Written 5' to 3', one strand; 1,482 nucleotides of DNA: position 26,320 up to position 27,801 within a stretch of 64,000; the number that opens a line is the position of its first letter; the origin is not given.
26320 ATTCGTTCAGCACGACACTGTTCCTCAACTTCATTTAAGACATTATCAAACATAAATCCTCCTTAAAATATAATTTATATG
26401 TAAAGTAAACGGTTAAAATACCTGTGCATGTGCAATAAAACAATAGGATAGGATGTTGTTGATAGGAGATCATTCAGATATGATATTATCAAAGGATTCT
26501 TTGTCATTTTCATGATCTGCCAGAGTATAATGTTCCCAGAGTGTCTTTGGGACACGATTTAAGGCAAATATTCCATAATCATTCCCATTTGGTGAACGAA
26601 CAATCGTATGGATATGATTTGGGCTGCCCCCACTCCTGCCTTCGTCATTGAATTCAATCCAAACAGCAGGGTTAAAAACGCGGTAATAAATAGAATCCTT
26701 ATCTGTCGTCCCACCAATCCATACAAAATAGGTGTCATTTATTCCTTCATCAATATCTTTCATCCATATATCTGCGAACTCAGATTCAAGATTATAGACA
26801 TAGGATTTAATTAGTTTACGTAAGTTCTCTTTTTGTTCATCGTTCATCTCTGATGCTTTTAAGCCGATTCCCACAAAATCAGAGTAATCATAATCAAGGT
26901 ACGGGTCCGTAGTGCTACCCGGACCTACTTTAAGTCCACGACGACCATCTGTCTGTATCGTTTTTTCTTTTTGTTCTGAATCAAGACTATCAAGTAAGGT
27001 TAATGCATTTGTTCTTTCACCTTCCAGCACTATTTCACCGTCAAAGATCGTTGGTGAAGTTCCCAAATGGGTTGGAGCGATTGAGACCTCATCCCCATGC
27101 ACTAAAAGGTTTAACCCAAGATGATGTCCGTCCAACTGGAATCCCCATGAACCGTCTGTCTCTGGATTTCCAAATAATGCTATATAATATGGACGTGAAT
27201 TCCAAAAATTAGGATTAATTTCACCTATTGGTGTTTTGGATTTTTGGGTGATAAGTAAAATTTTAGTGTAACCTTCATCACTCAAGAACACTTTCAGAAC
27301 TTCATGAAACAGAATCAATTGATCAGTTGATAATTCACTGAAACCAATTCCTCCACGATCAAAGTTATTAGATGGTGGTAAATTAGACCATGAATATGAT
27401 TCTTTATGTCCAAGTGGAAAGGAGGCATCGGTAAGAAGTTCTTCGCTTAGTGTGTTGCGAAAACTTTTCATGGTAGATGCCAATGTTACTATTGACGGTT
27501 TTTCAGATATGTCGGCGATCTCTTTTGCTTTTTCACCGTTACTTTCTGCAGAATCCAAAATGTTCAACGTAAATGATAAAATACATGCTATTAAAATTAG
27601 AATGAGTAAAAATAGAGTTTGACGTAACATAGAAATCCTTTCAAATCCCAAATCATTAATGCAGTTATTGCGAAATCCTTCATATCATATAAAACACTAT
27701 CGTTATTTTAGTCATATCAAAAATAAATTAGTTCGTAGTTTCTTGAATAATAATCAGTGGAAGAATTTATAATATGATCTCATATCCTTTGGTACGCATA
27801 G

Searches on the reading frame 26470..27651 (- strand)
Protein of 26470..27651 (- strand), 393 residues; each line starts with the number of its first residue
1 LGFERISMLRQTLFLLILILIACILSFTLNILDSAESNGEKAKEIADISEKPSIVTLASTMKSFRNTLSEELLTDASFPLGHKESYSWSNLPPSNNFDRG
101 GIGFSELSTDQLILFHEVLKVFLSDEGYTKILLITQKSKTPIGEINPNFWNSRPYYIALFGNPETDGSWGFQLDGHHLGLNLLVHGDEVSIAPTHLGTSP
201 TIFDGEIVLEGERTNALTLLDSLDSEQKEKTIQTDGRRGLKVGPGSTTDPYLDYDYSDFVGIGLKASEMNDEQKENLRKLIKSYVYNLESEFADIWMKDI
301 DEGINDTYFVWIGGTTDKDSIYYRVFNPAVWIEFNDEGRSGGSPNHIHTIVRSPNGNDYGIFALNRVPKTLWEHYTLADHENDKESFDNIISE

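Call 71: search_protein_families(library=pfam, proteins=[window:26470-27651:-], max_evalue=0.001)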
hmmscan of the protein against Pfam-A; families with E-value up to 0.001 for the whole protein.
window:26470-27651:- (393 aa): 1 family
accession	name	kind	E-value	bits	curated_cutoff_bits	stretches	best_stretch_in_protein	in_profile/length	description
PF12006.13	DUF3500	-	2e-71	241.4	27.2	1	55-360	6-296/297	Protein of unknown function (DUF3500)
